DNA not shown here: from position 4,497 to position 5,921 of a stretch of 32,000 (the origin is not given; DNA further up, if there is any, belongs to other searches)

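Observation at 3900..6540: AT-rich island with an orphan radical SAM/SPASM maturase and no clear substrate, at the truncated 5' end of fdhE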

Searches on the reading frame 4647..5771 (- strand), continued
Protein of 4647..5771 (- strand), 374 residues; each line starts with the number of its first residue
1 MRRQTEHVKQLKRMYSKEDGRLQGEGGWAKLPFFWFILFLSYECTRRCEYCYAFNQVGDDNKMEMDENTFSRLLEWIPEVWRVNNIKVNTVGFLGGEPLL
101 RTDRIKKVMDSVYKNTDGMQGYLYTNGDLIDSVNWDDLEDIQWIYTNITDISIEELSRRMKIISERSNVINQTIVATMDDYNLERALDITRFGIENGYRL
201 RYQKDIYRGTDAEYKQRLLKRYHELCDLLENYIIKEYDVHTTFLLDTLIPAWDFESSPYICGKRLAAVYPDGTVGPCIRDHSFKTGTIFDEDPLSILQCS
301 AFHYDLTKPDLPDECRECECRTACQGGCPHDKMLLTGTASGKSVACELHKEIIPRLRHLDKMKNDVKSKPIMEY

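Call 18: find_related_loci(query=window:4647-5771:-, collection=genome_contigs, flank=10000)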
Query window:4647-5771:- (374 aa) in genome_contigs; peptide patterns used: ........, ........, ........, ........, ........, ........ (x = any residue, [..] = any of these).
89 stretches matched a pattern; 62 encode a relative of the query (tblastn E <= 1e-3); 62 distinct loci.
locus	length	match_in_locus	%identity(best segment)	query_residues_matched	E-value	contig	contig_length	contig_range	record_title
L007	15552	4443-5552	84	1-370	0e+0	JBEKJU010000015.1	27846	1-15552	MAG: Syntrophorhabdales bacterium isolate SPRUCE 330 SPRUCE_330_15, whole genome shotgun sequence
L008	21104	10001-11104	81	1-368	0e+0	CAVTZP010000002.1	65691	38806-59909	MAG: uncultured delta proteobacterium isolate MFD04408.bin.1.96 genome assembly, contig: contig_20358, whole genome shot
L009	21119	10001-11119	78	1-373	0e+0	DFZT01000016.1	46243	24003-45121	MAG TPA_asm: Firmicutes bacterium UBA4049 UBA4049_contig_4831, whole genome shotgun sequence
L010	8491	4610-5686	82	1-359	0e+0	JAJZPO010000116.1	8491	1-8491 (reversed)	MAG: Bacillota bacterium isolate SKS1.bin126 NODE_14717_length_8491_cov_2.011956, whole genome shotgun sequence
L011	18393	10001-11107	79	1-369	0e+0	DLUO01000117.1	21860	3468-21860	MAG TPA_asm: Bacillota bacterium isolate UBA9862 contig_10847, whole genome shotgun sequence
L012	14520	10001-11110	80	1-371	0e+0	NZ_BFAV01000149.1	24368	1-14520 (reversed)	Desulfocucumis palustris strain NAW-5 NODE_149, whole genome shotgun sequence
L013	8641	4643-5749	79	1-369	0e+0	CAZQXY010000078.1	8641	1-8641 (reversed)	MAG TPA_asm: uncultured Desulfovibrionaceae bacterium isolate binchicken_co39_542 genome assembly, contig: NODE_18762_le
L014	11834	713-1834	78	1-374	0e+0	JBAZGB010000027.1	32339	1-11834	MAG: Eubacteriales bacterium isolate SO_2017_LW3_34 NODE_3315_length_32339_cov_1.429560_LW162_2017, whole genome shotgun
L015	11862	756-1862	81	1-369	0e+0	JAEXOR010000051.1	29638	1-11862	MAG: Bacillota bacterium isolate OH_HBrB_152 k127_2165026, whole genome shotgun sequence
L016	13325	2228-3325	80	1-366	0e+0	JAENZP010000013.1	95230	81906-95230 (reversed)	MAG: Desulfoscipio geothermicus isolate BM5_bin.10 BM5_bin10_NODE_107_length_95230_cov_228.425774, whole genome shotgun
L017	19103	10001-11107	78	1-369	0e+0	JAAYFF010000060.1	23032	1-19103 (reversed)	MAG: Bacillota bacterium isolate AS07pgkLD_49 136495_AS07, whole genome shotgun sequence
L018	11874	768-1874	80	1-369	0e+0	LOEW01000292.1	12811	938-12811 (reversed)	MAG: Desulfosporosinus sp. BRH_c37 BRHa_1007057, whole genome shotgun sequence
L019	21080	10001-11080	78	1-360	0e+0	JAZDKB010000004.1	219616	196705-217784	MAG: Spirochaetota bacterium isolate MEGAHIT-group-0.510 k141_19189993, whole genome shotgun sequence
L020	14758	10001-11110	78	1-370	0e+0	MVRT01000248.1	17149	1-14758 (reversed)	MAG: Syntrophorhabdus sp. PtaU1.Bin153 A4E65_contig000248, whole genome shotgun sequence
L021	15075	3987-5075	81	1-363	0e+0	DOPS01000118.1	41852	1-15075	MAG TPA_asm: Desulfosporosinus sp. isolate UBA8488 contig_653, whole genome shotgun sequence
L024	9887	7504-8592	80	1-363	0e+0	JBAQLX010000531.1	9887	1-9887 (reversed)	MAG: Desulfosporosinus sp. isolate MFD12106_ilm_asm_bin6 k127_9749, whole genome shotgun sequence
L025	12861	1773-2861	79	1-363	0e+0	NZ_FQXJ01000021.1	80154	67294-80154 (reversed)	Desulfosporosinus lacus DSM 15449, whole genome shotgun sequence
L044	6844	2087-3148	70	1-354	0e+0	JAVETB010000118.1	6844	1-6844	MAG: Syntrophus sp. (in: bacteria) isolate BF1_8 scaffold_15621_c1_biofilm_2017, whole genome shotgun sequence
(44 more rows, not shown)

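Call 22: search_protein_representatives(protein=window:4647-5771:-)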
Query: 374 residues. Proteins with E-value up to 0.001 (for the whole library): 2025; up to 1e-10: 104; up to 1e-30: 31. The best 150 are listed.
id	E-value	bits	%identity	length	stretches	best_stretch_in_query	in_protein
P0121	1.3e-131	455.8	53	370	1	9-365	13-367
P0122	2.2e-98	346.4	44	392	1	5-360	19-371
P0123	6.2e-98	344.9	48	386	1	19-366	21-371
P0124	1.6e-92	327.1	44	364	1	27-362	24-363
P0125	7.1e-84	298.6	41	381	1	21-360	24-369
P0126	3.6e-83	296.3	42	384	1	20-359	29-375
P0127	7.8e-83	295.2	42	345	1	25-356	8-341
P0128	1.4e-77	278.0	63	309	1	19-213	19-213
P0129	1.2e-72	261.7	41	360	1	8-359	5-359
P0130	1.4e-72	261.5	39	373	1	20-359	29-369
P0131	2.3e-69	250.9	37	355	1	15-360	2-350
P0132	5.2e-69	249.7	38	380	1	14-360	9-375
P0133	4.2e-68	246.7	38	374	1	16-359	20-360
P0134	1.2e-65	238.7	83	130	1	65-194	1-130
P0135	2.9e-65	237.4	35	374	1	12-364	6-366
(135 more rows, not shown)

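Call 25: search_solved_structures(query=window:4647-5771:-, max_evalue=0.001, show_alignments=2)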
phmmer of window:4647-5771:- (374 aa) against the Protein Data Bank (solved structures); distinct sequences matched with E-value up to 0.001: 4.
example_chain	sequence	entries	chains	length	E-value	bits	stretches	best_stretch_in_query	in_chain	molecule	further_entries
5wgg_A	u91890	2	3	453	2.7e-08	36.6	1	37-351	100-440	Radical SAM domain protein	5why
4k36_A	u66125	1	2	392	3e-05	26.6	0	268-370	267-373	Anaerobic sulfatase-maturating enzyme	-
8vpo_A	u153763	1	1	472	9.4e-05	25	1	38-359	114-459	Radical SAM core domain-containing protein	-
6c8v_A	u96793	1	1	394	9.5e-05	25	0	262-360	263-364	Coenzyme PQQ synthesis protein E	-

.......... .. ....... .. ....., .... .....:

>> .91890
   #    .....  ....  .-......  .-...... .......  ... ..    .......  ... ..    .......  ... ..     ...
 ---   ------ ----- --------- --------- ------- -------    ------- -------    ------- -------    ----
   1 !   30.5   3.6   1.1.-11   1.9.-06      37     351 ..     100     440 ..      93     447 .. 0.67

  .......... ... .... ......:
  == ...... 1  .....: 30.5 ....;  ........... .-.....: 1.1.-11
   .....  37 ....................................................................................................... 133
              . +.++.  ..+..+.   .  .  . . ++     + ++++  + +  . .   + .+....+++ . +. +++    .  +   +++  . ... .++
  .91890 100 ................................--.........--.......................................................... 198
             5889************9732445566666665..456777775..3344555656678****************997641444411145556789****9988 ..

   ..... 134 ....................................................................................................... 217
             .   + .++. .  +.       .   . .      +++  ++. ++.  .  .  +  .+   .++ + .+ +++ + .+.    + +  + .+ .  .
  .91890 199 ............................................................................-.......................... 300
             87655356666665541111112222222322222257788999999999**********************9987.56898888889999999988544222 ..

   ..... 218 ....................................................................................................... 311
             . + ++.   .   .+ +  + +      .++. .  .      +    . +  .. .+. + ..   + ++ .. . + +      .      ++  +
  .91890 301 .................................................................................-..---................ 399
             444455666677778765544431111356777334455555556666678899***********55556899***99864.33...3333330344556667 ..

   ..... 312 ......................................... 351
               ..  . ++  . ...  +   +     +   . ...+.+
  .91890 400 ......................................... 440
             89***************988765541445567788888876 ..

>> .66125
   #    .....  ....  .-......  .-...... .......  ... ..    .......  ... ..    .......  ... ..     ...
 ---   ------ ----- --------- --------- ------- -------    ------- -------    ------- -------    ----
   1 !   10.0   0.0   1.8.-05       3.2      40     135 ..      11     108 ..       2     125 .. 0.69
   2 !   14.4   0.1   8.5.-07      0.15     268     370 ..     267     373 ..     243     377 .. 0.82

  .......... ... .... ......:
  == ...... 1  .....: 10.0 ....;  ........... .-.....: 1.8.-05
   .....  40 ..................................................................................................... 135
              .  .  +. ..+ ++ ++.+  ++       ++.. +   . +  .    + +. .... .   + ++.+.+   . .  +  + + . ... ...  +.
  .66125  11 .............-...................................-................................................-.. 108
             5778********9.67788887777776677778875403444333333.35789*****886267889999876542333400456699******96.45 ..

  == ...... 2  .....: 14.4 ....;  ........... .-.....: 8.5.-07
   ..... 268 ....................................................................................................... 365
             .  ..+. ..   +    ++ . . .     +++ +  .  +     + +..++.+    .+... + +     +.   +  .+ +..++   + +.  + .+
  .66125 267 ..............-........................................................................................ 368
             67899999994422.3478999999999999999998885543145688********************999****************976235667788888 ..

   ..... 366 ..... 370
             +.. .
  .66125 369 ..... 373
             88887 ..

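Call 26: list_cluster_members(proteins=[P0121, P0122, P0123, P0124, P0125, P0126, P0127, P0129, P0130, P0131])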
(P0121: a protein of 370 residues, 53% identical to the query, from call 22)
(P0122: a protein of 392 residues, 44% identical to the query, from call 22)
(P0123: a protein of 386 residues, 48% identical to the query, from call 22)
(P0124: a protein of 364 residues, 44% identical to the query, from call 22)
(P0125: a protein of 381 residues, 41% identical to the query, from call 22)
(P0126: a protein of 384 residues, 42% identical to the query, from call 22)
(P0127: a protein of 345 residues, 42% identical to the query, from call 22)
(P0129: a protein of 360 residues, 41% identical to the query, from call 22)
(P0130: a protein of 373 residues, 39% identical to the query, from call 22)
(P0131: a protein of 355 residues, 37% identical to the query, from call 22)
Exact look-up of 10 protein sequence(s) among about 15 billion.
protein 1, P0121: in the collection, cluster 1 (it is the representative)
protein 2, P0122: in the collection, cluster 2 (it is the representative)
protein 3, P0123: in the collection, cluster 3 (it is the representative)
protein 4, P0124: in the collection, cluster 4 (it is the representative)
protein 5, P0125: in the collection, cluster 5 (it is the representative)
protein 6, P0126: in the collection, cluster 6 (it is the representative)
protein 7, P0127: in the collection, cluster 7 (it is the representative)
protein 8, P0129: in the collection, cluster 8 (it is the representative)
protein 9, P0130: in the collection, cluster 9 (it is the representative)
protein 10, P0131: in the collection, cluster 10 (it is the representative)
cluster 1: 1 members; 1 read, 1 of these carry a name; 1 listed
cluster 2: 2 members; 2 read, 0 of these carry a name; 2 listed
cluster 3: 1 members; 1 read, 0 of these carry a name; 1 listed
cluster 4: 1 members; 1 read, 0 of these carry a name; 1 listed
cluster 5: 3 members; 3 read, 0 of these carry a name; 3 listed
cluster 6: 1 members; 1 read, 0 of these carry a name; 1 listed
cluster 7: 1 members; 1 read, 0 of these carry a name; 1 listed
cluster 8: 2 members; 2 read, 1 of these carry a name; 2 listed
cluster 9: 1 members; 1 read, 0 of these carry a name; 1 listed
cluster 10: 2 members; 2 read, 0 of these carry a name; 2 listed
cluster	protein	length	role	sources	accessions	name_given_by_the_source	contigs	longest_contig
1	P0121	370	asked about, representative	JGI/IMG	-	radical SAM protein with 4Fe4S-binding SPASM domain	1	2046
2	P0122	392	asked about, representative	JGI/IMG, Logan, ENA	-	-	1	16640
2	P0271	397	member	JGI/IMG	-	-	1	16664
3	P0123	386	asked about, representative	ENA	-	-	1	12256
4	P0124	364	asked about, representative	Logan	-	-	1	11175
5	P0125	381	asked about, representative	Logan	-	-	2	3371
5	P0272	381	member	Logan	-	-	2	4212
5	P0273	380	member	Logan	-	-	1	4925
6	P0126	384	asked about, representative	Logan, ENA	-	-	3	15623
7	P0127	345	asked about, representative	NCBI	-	-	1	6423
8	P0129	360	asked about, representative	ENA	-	-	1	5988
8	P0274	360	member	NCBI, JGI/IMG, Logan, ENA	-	uncharacterized protein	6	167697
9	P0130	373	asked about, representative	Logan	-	-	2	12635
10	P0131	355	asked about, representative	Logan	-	-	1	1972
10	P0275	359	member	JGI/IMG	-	-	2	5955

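Call 27: find_encoding_contigs(protein=P0122, flank=8000, max_places=2)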
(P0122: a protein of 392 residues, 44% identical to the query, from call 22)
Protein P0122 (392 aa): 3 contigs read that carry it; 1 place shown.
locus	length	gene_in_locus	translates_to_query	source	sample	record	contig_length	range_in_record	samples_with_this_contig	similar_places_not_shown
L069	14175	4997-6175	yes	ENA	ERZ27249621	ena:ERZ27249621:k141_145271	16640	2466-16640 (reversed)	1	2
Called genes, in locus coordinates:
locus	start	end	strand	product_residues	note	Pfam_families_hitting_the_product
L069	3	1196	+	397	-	?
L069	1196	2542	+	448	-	-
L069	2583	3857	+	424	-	PF04055:Radical_SAM (faint)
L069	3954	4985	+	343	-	-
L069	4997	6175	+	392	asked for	PF04055:Radical_SAM (weak)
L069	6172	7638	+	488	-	PF04055:Radical_SAM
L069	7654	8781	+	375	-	PF13385:Laminin_G_3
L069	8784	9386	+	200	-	PF06508:QueC (faint)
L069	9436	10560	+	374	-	-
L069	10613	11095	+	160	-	-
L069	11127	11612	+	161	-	PF11962:Peptidase_G2 (faint)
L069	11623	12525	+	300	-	-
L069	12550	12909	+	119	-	-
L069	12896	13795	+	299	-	-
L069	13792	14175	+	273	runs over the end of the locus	-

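Call 28: find_encoding_contigs(protein=P0274, flank=8000, max_places=2)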
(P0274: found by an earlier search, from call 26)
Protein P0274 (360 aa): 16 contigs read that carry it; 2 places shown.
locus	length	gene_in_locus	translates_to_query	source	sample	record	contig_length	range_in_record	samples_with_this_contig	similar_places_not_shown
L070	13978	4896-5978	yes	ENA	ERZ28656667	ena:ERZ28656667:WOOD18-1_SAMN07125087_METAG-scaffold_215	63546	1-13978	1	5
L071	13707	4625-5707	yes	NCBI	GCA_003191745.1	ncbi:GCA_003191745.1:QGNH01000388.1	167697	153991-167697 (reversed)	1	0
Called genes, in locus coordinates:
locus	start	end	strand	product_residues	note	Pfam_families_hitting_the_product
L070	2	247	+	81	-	?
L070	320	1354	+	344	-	-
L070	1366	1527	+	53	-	-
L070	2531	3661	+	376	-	-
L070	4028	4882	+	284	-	-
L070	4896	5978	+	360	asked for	PF04055:Radical_SAM (weak)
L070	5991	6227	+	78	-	-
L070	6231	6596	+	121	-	-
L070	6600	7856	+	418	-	PF04055:Radical_SAM (weak), PF13353:Fer4_12 (faint)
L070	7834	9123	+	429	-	-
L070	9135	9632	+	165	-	-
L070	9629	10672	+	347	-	-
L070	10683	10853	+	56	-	-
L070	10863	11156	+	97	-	-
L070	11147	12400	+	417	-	PF04055:Radical_SAM (weak)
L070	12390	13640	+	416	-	PF04055:Radical_SAM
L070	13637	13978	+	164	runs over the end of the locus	-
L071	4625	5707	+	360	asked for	PF04055:Radical_SAM (weak)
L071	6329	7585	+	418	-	PF04055:Radical_SAM (weak), PF13353:Fer4_12 (faint)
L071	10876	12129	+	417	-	PF04055:Radical_SAM (weak)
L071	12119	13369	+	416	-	PF04055:Radical_SAM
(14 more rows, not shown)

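Call 39: find_encoding_contigs(protein=P0001, flank=10000, max_places=3)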
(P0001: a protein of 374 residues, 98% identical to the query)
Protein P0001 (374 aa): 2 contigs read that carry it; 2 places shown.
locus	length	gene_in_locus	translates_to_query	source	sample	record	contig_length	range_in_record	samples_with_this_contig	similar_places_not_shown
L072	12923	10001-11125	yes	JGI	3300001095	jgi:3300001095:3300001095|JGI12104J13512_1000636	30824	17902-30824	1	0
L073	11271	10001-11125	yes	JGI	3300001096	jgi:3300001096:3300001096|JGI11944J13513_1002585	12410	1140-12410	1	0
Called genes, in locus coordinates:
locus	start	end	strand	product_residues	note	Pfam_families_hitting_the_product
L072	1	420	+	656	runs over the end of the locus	PF02730:AFOR_N, PF01314:AFOR_C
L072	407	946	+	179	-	-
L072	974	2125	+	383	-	PF13484:Fer4_16 (faint), PF25160:LdpA_Fe-S-bd (faint), PF12838:Fer4_7 (weak), PF13183:Fer4_8, PF13187:Fer4_9, PF13237:Fer4_10, PF13534:Fer4_17, PF02754:CCG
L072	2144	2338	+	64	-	-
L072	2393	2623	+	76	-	PF01946:Thi4 (weak), PF07992:Pyr_redox_2 (weak), PF00890:FAD_binding_2, PF01134:GIDA (weak), PF01266:DAO, PF12831:FAD_oxidored, PF13450:NAD_binding_8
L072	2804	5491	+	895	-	PF00037:Fer4 (faint), PF07992:Pyr_redox_2 (weak), PF00890:FAD_binding_2 (weak), PF07992:Pyr_redox_2 (weak), PF12831:FAD_oxidored (weak), PF13450:NAD_binding_8 (weak), PF12838:Fer4_7, PF14697:Fer4_21, +2 more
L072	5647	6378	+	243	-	PF02662:FlpD, PF12838:Fer4_7 (faint), PF13183:Fer4_8 (faint), PF14697:Fer4_21 (faint), PF00037:Fer4 (weak), PF12797:Fer4_2 (faint), PF13237:Fer4_10, PF13187:Fer4_9 (weak), +1 more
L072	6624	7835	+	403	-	PF03453:MoeA_N, PF00994:MoCF_biosynth, PF03454:MoeA_C (faint)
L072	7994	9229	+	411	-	PF03453:MoeA_N, PF00994:MoCF_biosynth, PF03454:MoeA_C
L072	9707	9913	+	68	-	-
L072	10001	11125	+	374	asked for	PF13353:Fer4_12 (weak), PF04055:Radical_SAM, PF13186:SPASM (faint)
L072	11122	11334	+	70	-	-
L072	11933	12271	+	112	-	-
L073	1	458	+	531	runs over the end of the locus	?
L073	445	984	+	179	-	-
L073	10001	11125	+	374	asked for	PF13353:Fer4_12 (weak), PF04055:Radical_SAM, PF13186:SPASM (faint)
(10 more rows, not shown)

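Call 43: predict_structure(alignment_id=A1)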
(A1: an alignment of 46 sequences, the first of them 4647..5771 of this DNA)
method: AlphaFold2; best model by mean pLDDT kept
length: 374 residues; sequences in the alignment: 46
mean_pLDDT: 92.7   pTM: 0.91
mean pLDDT of the five models: 92.7, 92.2, 91.9, 89.9, 89.2
residues with pLDDT >= 90: 302; 70-90: 62; 50-70: 4; < 50: 6
segments of 3 or more residues with pLDDT < 50: 370-374
pLDDT, mean of each block of 10 residues (from residue 1): 80 92 87 96 92 81 94 98 96 94 98 96 97 96 96 98 93 96 98 98 94 97 99 96 92 88 95 95 95 89 90 94 93 92 95 97 78 39
secondary structure, 60 per line:
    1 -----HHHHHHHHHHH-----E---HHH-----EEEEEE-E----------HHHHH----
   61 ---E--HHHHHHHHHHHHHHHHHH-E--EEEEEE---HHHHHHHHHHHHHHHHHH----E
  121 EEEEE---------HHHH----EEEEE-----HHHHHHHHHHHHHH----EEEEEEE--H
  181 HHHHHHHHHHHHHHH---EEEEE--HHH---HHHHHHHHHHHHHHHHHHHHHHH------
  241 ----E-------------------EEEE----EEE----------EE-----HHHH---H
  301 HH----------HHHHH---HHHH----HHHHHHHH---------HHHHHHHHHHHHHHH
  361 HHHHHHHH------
elements in order: H6-16 E34-39 H52-56 H67-84 E89-94 H98-115 E120-125 H135-138 E143-147 H153-166 E171-177 H180-195 E199-203 H212-234 E265-268 E273-275 H293-296 H313-317 H321-324 H329-336 H346-368

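Call 48: fold_search(model_id=the predicted structure, library=pdb)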
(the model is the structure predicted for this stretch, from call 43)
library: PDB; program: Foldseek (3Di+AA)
matches with E <= 10: 1256; with E <= 0.001: 55
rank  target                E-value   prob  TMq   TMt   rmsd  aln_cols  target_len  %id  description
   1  5why_B                1.9e-12  1.00  0.64  0.58   9.9       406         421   17  Structural Insights into Thioether Bond Formation in the Biosynthesis of Sactipeptides (released 2017-07-26)
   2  4k36_B                3.1e-11  1.00  0.67  0.68   4.6       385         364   16  His6 tagged anSMEcpe with bound AdoMet (released 2013-05-08)
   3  9gm3_A                3.1e-11  1.00  0.63  0.63   5.8       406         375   16  Crystal structure of the complex formed between the radical SAM protein ChlB and the leader region of its precursor su (released 2025-06-25)
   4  4k39_A                4.0e-11  1.00  0.66  0.68   4.6       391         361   14  Native anSMEcpe with bound AdoMet and Cp18Cys peptide (released 2013-05-08)
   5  4k36_A                4.8e-11  1.00  0.66  0.65   4.6       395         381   15  His6 tagged anSMEcpe with bound AdoMet (released 2013-05-08)
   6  9gmc_C                6.0e-11  1.00  0.69  0.69   4.7       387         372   16  Crystal structure of the complex formed between the radical SAM protein ChlB and the R3A mutant of ChlA (released 2025-06-25)
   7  9gm3_C                8.6e-11  1.00  0.65  0.66   5.4       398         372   16  Crystal structure of the complex formed between the radical SAM protein ChlB and the leader region of its precursor su (released 2025-06-25)
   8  4k38_A                1.2e-10  1.00  0.66  0.67   4.5       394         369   15  Native anSMEcpe with bound AdoMet and Kp18Cys peptide (released 2013-05-08)
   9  9gmc_A                1.6e-10  1.00  0.69  0.69   4.8       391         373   16  Crystal structure of the complex formed between the radical SAM protein ChlB and the R3A mutant of ChlA (released 2025-06-25)
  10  4k37_A                2.1e-10  1.00  0.68  0.70   4.6       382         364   16  Native anSMEcpe with bound AdoMet (released 2013-05-08)
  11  8vpo                  9.7e-10  1.00  0.64  0.54   7.8       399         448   18  X-Ray Crystal Structure of TigE from Paramaledivibacter caminithermalis (released 2024-02-07)
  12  4k37_B                1.4e-09  1.00  0.66  0.68   5.0       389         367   15  Native anSMEcpe with bound AdoMet (released 2013-05-08)
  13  6c8v                  1.4e-09  1.00  0.46  0.54   8.2       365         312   18  X-ray structure of PqqE from Methylobacterium extorquens (released 2018-02-14)
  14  4k38_B                1.8e-09  1.00  0.68  0.70   4.4       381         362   15  Native anSMEcpe with bound AdoMet and Kp18Cys peptide (released 2013-05-08)
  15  4m7t                  4.9e-07  1.00  0.34  0.49   7.9       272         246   14  Crystal structure of BtrN in complex with AdoMet and 2-DOIA (released 2013-10-02)
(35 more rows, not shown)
